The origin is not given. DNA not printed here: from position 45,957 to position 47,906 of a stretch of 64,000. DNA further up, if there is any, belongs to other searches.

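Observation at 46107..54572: Single operon combining HdrA-MvhD-MvhG-MvhA with HdrC-like, HdrB-like, SdhB-like and FrdA/TfrA-like genes: candidate H2-dependent (bifurcating) fumarate reductase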

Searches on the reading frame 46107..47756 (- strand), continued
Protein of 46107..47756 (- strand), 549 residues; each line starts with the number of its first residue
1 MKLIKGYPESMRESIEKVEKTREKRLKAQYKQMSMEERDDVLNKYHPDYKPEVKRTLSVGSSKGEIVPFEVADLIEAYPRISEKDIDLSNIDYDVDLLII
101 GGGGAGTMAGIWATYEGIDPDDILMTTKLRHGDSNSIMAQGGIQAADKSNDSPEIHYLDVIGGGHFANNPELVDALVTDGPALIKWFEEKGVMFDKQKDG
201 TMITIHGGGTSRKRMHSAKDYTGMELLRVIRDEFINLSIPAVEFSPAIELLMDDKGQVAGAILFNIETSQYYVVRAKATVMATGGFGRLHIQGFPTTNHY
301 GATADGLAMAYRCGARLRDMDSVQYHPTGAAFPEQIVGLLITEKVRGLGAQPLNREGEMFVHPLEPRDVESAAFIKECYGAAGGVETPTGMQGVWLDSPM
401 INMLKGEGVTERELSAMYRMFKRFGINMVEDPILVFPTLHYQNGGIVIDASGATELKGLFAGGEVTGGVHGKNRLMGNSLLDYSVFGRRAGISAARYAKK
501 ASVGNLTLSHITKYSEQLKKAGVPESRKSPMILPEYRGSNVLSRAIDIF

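Call 19: find_related_loci(query=A1, collection=genome_contigs, flank=10000)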
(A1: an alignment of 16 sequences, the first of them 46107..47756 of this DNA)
Query A1 (549 aa) in genome_contigs; peptide patterns used: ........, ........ (x = any residue, [..] = any of these).
600 stretches matched a pattern (row limit reached: there are more); 597 encode a relative of the query (tblastn E <= 1e-3); the best 80 are kept; 80 distinct loci.
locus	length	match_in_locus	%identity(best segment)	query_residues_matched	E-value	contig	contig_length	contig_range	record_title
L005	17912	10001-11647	95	1-549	0e+0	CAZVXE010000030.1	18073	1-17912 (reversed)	MAG TPA_asm: uncultured Thermococci archaeon isolate binchicken_co257_23 genome assembly, contig: NODE_3417_length_18073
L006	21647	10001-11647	94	1-549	0e+0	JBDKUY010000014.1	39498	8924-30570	MAG: Methanofastidiosum sp. isolate 8_bin.39 c_000000217674, whole genome shotgun sequence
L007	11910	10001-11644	70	7-549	0e+0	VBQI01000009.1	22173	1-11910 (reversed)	MAG: Thermoplasmata archaeon isolate M10_bin2222 scaffold812, whole genome shotgun sequence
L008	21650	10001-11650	71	1-549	0e+0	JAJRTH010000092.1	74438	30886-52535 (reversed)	MAG: archaeon isolate Dive96_bin1.310 k141_5086973, whole genome shotgun sequence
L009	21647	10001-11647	69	1-549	0e+0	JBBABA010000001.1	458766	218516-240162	MAG: Thermoplasmata archaeon isolate SO_2017_GW3_8 scaffold_20_c1_OW296A_2017, whole genome shotgun sequence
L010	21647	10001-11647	69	1-549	0e+0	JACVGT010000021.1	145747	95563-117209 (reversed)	MAG: Theionarchaea archaeon isolate SZ_20-22.3 SZ_20-22.3_bin20-22.3_004, whole genome shotgun sequence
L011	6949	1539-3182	66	7-549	0e+0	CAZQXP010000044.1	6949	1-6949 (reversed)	MAG TPA_asm: uncultured Thermotogaceae bacterium isolate SRP104967_co1_45 genome assembly, contig: NODE_3656_length_6949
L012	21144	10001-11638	69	3-548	0e+0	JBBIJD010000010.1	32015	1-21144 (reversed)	MAG: Candidatus Fraserbacteria bacterium isolate ESF170215_bin_154 NODE_317_length_32015_cov_12.948999, whole genome sho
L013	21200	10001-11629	68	7-549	0e+0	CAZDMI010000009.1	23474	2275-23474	MAG TPA_asm: uncultured Thermotogae bacterium isolate ERP127260_co1_75 genome assembly, contig: NODE_834_length_23474_co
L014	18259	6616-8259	68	7-549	0e+0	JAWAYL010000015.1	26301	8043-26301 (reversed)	MAG: Thermoplasmatota archaeon isolate ZZQ_201803_bins_43 ZZQ_201803_bins_43_scaffold_15, whole genome shotgun sequence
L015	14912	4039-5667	66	7-549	0e+0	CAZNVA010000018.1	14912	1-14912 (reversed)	MAG TPA_asm: uncultured Thermotogae bacterium isolate ERP127260_co1_46 genome assembly, contig: NODE_1781_length_14912_c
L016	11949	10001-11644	65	1-549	0e+0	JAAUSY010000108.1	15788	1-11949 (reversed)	MAG: Chloroflexaceae bacterium isolate SM1_1_0 NODE_1406_length_15788_cov_9.646319, whole genome shotgun sequence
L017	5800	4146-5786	70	7-549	0e+0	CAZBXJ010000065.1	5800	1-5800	MAG TPA_asm: uncultured Thermoplasmatales archaeon isolate binchicken_co6_184 genome assembly, contig: NODE_18418_length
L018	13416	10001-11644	69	7-549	0e+0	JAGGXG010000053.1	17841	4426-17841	MAG: Thermoplasmata archaeon isolate AUK146 PB_MBMC_100_c_000000000156, whole genome shotgun sequence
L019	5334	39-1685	68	7-549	0e+0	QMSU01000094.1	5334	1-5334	MAG: Thermoplasmata archaeon isolate B78_G9 B78_Guay9_scaffold_28986, whole genome shotgun sequence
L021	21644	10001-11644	65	1-548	0e+0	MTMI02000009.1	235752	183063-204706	MAG: Candidatus Mnemosynella biddleae isolate JdFR-21 NRA7_88_55_length_235752_cov_36, whole genome shotgun sequence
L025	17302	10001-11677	66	1-548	0e+0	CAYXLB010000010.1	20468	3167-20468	MAG TPA_asm: uncultured Thermoplasmata archaeon isolate SRP144503_co3_221 genome assembly, contig: NODE_434_length_20468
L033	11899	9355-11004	62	1-549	0e+0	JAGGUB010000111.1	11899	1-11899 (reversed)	MAG: candidate division WOR-3 bacterium isolate AUK063 PB_MBMC_017_c_000000000103, whole genome shotgun sequence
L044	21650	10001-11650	61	1-549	0e+0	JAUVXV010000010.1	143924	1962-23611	MAG: Candidatus Heimdallarchaeota archaeon isolate CSMAG_1225 CSMAG_1225_k141_1154654_length_143924_cov_16.9966, whole g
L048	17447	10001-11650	61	1-549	0e+0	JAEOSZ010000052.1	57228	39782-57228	MAG: Candidatus Heimdallarchaeota archaeon isolate YT1_002 k127_18483619, whole genome shotgun sequence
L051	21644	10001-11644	61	1-549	0e+0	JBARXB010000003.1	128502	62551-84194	MAG: bacterium isolate MFD12922_ilm_asm_bin34 k127_140684, whole genome shotgun sequence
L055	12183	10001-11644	61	1-549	0e+0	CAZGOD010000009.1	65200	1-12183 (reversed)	MAG TPA_asm: uncultured Thermoplasmatales archaeon isolate SRP214966_co4_455 genome assembly, contig: NODE_195_length_65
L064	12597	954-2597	61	1-549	0e+0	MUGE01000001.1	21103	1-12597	MAG: Thermoplasmata archaeon M11B2D M11B2D_scaffold_51, whole genome shotgun sequence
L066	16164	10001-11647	59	1-549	0e+0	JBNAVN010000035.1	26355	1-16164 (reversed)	MAG: bacterium isolate Kamch4342-D-MF-039 bin23.fa-35, whole genome shotgun sequence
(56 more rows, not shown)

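Call 72: predict_structure(alignment_id=A2)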
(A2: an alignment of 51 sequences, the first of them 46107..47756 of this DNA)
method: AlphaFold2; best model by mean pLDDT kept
length: 549 residues; sequences in the alignment: 51
mean_pLDDT: 81.3   pTM: 0.85
mean pLDDT of the five models: 81.3, 81.2, 80.0, 78.7, 78.7
residues with pLDDT >= 90: 211; 70-90: 210; 50-70: 108; < 50: 20
segments of 3 or more residues with pLDDT < 50: 208-212, 471-478, 546-549
pLDDT, mean of each block of 10 residues (from residue 1): 87 95 86 86 81 86 86 87 92 98 88 98 91 64 54 64 67 80 85 77 57 54 80 95 91 97 89 97 64 55 81 88 68 79 76 92 76 88 87 91 91 84 93 83 78 95 73 50 85 98 96 96 87 58 49
secondary structure, 60 per line:
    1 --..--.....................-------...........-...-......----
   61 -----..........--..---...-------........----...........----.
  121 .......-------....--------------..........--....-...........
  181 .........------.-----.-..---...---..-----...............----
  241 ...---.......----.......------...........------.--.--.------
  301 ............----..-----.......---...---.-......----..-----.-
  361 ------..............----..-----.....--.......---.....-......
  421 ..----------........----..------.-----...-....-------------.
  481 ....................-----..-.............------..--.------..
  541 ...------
elements in order: H9-27 H35-45 E54-56 E66-68 H69-75 E93-100 H105-115 E123-127 H135-138 H153-162 H165-168 H170-189 H222-236 E241-243 E247-253 E258-264 E271-281 H301-312 E324-330 H342-347 H367-380 E392-396 H399-405 H409-413 H415-422 E433-440 E459-461 H463-466 H480-500 H509-521 H539-543

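Call 75: fold_search(model_id=the predicted structure, library=pdb)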
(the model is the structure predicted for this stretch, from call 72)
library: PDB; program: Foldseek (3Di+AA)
matches with E <= 10: 1637; with E <= 0.001: 673
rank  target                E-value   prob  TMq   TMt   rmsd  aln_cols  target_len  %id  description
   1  1kf6_A                5.6e-29  1.00  0.63  0.61   4.8       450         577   33  E. coli Quinol-Fumarate Reductase with Bound Inhibitor HQNO (released 2002-03-13)
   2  5vpn_A                5.8e-28  1.00  0.63  0.60   4.8       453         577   32  E. coli Quinol fumarate reductase FrdA E245Q mutation (released 2017-06-21)
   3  5vpn_E                5.8e-28  1.00  0.62  0.58   5.1       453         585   32  E. coli Quinol fumarate reductase FrdA E245Q mutation (released 2017-06-21)
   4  6awf_A                1.5e-27  1.00  0.61  0.59   5.1       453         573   32  Escherichia coli quinol:fumarate reductase crystallized without dicarboxylate (released 2017-12-06)
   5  7d6v_A                7.2e-27  1.00  0.62  0.57   4.7       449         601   34  Mycobacterium smegmatis Sdh1 in complex with UQ1 (released 2021-04-07)
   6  7d6x_A                3.9e-26  1.00  0.61  0.57   5.1       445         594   33  Mycobacterium smegmatis Sdh1 complex in the apo form (released 2021-04-07)
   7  1nek_A                8.8e-26  1.00  0.61  0.57   5.0       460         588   30  Complex II (Succinate Dehydrogenase) From E. Coli with ubiquinone bound (released 2003-02-25)
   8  9fzl_2M               3.2e-25  1.00  0.59  0.54   4.4       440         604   30  Perkinsus marinus respiratory supercomplex CII2CIII2CIV2 in an intermediate state (released 2025-07-23)
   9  1zoy_A                4.1e-25  1.00  0.58  0.52   5.9       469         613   29  Crystal Structure of Mitochondrial Respiratory Complex II from porcine heart at 2.4 Angstroms (released 2005-07-12)
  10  2b76_A                4.8e-25  1.00  0.61  0.58   5.5       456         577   32  E. coli Quinol fumarate reductase FrdA E49Q mutation (released 2006-02-21)
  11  9fq7_2M               7.0e-25  1.00  0.59  0.55   4.5       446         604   30  Perkinsus marinus Respiratory supercomplex CII2CIII2CIV2 in c1 sate (released 2025-07-02)
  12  6vax_A                7.8e-25  1.00  0.60  0.55   5.4       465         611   30  Crystal structure of human SDHA-SDHAF2 assembly intermediate (released 2020-08-26)
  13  1e39                  9.7e-25  1.00  0.57  0.55   8.0       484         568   29  Flavocytochrome C3 from Shewanella frigidimarina histidine 365 mutated to alanine (released 2000-09-18)
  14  3vr8_A                1.1e-24  1.00  0.60  0.54   4.4       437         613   31  Mitochondrial rhodoquinol-fumarate reductase from the parasitic nematode Ascaris suum (released 2012-07-11)
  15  8dyd_A                1.2e-24  1.00  0.60  0.54   5.4       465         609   30  Crystal structure of human SDHA-SDHAF2-SDHAF4 assembly intermediate (released 2024-01-10)
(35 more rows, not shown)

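Call 81: search_protein_families(library=pfam, max_evalue=0.00001, proteins=[L051:6025-7365:+, L051:7408-8052:+, L051:8036-9097:+, L066:7780-9039:-, L066:6829-7656:-, L066:6150-6770:-, L066:5308-6150:-, L033:6314-8206:+, L033:4766-6202:+, L033:11004-11669:+])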
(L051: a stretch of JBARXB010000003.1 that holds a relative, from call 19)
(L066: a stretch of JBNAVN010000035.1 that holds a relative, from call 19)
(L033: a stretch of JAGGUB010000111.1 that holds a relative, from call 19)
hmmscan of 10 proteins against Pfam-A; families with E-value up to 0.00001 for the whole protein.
L051:6025-7365:+ (446 aa): 5 families
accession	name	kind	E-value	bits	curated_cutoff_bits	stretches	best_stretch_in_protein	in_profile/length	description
PF06745.19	ATPase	-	1.1e-16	61.4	26.6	1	66-135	2-72/231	KaiC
PF13481.12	AAA_25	-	1.8e-13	51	27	1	69-214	19-194/195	AAA domain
PF18073.7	Zn_ribbon_LapB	-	2.3e-12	46.8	25.7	1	5-32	1-28/28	Rubredoxin metal binding domain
PF13541.12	ChlI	-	5.8e-11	42.8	27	1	358-420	59-121/121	Subunit ChlI of Mg-chelatase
PF03796.21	DnaB_C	-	4.1e-07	30.1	27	1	68-169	5-110/255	DnaB-like helicase C terminal domain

L051:7408-8052:+ (214 aa): 0 families

L051:8036-9097:+ (353 aa): 2 families
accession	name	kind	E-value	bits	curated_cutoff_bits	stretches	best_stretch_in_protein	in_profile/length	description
PF05343.19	Peptidase_M42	-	1.2e-72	244.9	23.2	1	44-329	1-292/292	M42 glutamyl aminopeptidase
PF01546.33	Peptidase_M20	-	7e-08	33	24.6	1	173-335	35-205/206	Peptidase family M20/M25/M40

L066:7780-9039:- (419 aa): 2 families
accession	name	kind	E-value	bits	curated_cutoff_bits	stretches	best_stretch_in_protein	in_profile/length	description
PF10531.15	SLBB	-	9.2e-25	86.7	27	2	138-184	2-47/55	SLBB domain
PF22461.2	SLBB_2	-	9.6e-21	74.1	27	0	138-214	3-79/79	SLBB domain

L066:6829-7656:- (275 aa): 1 family
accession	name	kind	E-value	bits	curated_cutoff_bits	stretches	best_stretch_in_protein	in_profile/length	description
PF20539.3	DUF6754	-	9.7e-120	398.9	27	1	18-270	3-255/257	Domain of unknown function (DUF6754)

L066:6150-6770:- (206 aa): 0 families

L066:5308-6150:- (280 aa): 0 families

L033:6314-8206:+ (630 aa): 2 families
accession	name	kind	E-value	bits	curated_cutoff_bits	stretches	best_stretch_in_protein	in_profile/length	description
PF00821.23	PEPCK_GTP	-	1.8e-113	379.4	23.8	1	247-609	1-357/357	Phosphoenolpyruvate carboxykinase C-terminal P-loop domain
PF17297.7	PEPCK_N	-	4.1e-67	226.5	23.8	1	31-242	1-217/218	Phosphoenolpyruvate carboxykinase N-terminal domain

L033:4766-6202:+ (478 aa): 2 families
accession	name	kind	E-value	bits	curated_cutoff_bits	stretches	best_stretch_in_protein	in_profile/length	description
PF02913.24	FAD-oxidase_C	-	3.1e-55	188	21.2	1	216-459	2-248/248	FAD linked oxidases, C-terminal domain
PF01565.28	FAD_binding_4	-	3.3e-46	156.9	26.4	1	40-178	1-138/139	FAD binding domain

L033:11004-11669:+ (221 aa): 1 family
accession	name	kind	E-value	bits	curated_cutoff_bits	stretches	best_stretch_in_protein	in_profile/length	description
PF03205.20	MobB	-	1.5e-29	103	26.6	1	7-136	1-133/133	Molybdopterin guanine dinucleotide synthesis protein B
